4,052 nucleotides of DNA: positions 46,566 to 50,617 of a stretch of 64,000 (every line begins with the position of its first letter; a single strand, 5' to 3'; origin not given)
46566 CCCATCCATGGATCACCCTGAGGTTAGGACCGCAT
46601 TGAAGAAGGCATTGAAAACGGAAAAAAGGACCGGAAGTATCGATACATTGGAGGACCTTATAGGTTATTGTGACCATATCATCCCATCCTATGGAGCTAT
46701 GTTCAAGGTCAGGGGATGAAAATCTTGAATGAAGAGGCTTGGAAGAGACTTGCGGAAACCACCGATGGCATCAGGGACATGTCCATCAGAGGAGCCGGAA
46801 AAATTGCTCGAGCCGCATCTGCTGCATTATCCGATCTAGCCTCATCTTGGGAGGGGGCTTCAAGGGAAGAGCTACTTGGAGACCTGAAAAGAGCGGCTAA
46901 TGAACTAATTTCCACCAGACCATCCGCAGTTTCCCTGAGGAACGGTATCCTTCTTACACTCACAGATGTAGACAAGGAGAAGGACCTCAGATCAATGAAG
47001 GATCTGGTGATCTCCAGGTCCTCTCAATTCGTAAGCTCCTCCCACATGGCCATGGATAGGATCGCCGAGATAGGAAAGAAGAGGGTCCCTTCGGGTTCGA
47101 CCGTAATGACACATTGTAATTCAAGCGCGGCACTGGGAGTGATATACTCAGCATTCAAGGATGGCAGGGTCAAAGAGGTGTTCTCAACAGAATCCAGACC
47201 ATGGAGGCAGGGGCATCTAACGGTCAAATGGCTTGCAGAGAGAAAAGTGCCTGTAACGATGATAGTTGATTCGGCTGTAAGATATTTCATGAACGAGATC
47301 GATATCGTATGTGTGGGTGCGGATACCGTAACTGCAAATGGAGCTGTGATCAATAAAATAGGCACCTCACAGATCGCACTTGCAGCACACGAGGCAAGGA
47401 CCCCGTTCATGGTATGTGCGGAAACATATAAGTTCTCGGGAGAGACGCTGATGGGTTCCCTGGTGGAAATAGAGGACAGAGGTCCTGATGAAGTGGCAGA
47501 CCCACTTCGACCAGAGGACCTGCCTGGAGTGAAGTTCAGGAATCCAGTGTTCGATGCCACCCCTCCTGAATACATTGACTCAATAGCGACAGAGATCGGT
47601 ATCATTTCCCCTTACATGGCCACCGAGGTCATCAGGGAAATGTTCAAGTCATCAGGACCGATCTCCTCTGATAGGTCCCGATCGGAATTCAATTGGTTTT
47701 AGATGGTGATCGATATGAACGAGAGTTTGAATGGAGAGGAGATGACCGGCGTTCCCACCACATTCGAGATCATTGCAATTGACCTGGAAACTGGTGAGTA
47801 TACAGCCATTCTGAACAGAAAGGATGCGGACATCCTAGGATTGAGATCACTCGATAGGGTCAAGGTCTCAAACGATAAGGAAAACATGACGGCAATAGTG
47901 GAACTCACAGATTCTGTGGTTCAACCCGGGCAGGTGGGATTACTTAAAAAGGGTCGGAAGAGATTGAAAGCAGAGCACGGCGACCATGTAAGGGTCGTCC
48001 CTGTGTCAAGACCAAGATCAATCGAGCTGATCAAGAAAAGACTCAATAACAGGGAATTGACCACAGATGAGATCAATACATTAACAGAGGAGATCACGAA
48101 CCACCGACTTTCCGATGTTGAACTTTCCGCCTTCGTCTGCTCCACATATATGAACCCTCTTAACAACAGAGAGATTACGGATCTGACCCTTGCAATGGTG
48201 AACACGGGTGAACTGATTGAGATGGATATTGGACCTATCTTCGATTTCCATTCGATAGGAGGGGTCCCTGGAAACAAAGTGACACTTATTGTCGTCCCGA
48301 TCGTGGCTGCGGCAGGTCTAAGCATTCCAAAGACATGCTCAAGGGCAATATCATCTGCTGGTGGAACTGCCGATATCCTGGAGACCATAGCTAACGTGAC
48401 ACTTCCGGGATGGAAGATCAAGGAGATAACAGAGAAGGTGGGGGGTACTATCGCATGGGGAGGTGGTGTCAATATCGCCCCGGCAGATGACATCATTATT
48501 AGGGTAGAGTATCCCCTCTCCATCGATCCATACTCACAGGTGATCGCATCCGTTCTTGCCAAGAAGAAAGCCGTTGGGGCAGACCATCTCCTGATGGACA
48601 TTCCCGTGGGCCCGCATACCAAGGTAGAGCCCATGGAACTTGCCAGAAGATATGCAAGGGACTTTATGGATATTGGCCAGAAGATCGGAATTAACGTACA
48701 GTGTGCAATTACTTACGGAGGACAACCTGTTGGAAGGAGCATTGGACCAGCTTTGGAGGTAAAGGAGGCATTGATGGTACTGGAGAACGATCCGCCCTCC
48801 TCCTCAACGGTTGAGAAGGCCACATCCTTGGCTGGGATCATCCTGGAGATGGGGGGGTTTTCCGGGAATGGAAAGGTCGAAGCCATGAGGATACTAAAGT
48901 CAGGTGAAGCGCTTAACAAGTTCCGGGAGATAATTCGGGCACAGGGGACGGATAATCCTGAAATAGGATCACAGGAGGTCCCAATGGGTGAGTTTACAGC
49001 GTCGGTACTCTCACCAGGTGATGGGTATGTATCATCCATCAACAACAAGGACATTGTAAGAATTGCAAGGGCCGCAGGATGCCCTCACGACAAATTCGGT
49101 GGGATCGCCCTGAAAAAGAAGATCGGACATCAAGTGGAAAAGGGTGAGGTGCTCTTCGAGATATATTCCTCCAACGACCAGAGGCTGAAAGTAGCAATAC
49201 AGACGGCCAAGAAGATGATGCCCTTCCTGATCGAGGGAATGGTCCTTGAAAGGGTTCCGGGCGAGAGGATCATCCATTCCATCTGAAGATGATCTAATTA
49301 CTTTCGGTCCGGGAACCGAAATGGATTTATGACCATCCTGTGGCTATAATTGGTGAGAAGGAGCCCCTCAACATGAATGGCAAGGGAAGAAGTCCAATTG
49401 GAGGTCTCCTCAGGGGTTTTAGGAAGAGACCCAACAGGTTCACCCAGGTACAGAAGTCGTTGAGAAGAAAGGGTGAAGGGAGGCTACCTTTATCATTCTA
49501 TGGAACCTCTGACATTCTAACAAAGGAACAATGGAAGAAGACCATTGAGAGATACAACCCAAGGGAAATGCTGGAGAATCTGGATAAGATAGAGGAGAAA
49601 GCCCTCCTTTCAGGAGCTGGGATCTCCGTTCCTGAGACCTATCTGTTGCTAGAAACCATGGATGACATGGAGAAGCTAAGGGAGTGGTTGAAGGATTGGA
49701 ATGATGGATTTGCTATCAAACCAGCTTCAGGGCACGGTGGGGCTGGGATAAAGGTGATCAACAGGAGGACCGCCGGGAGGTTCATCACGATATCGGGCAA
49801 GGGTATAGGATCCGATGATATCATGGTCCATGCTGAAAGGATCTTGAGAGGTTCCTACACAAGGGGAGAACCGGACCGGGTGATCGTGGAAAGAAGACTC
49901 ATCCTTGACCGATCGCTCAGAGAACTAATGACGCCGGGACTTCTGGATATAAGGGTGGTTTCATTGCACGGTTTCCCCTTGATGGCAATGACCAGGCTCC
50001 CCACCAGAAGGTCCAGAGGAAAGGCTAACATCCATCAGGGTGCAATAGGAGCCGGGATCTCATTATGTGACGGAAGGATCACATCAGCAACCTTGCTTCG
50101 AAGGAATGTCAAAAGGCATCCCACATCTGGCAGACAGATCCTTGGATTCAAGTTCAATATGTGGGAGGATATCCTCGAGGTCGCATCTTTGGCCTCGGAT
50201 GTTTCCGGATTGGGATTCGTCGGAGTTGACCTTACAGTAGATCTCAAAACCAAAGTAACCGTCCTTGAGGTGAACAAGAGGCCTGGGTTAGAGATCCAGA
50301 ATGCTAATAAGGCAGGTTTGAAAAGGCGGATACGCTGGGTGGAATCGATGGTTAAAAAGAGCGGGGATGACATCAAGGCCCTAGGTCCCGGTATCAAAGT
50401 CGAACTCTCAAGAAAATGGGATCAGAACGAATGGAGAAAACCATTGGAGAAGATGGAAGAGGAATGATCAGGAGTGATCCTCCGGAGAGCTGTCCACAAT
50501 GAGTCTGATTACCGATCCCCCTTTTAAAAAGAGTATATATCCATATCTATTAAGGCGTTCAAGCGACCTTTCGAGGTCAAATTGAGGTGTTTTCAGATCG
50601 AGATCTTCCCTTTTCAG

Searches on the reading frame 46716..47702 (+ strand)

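Call 67: search_protein_families(library=pfam, proteins=[window:46716-47702:+], max_evalue=0.00001)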
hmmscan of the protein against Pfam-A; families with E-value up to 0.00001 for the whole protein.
window:46716-47702:+ (328 aa): 1 family
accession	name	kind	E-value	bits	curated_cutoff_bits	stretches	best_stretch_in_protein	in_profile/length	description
PF01008.23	IF-2B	-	5.3e-85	285.5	22.4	1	24-299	2-280/280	Initiation factor 2 subunit family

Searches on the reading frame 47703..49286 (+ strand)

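Call 67: search_protein_families(library=pfam, proteins=[window:47703-49286:+], max_evalue=0.00001)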
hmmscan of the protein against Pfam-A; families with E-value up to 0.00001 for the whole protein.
window:47703-49286:+ (527 aa): 3 families
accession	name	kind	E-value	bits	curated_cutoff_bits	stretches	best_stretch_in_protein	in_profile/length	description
PF02885.22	Glycos_trans_3N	-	3.7e-13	49.4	26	1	108-169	2-63/63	Glycosyl transferase family, helical bundle domain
PF07831.19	PYNP_C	-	1.9e-11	43.9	27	1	442-506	1-72/75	Pyrimidine nucleoside phosphorylase C-terminal domain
PF00591.27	Glycos_transf_3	-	2.3e-10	41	27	1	178-234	3-60/253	Glycosyl transferase family, a/b domain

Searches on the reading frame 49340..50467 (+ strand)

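Call 67: search_protein_families(library=pfam, proteins=[window:49340-50467:+], max_evalue=0.00001)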
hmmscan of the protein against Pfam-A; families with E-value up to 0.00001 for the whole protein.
window:49340-50467:+ (375 aa): 2 families
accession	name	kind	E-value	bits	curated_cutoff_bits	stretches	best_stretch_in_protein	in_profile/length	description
PF14397.11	ATPgrasp_ST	-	1.3e-57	195.5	31.4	1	67-335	5-277/278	Sugar-transfer associated ATP-grasp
PF14398.11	ATPgrasp_YheCD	-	6.7e-07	29.3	26.8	0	283-323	195-235/255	YheC/D like ATP-grasp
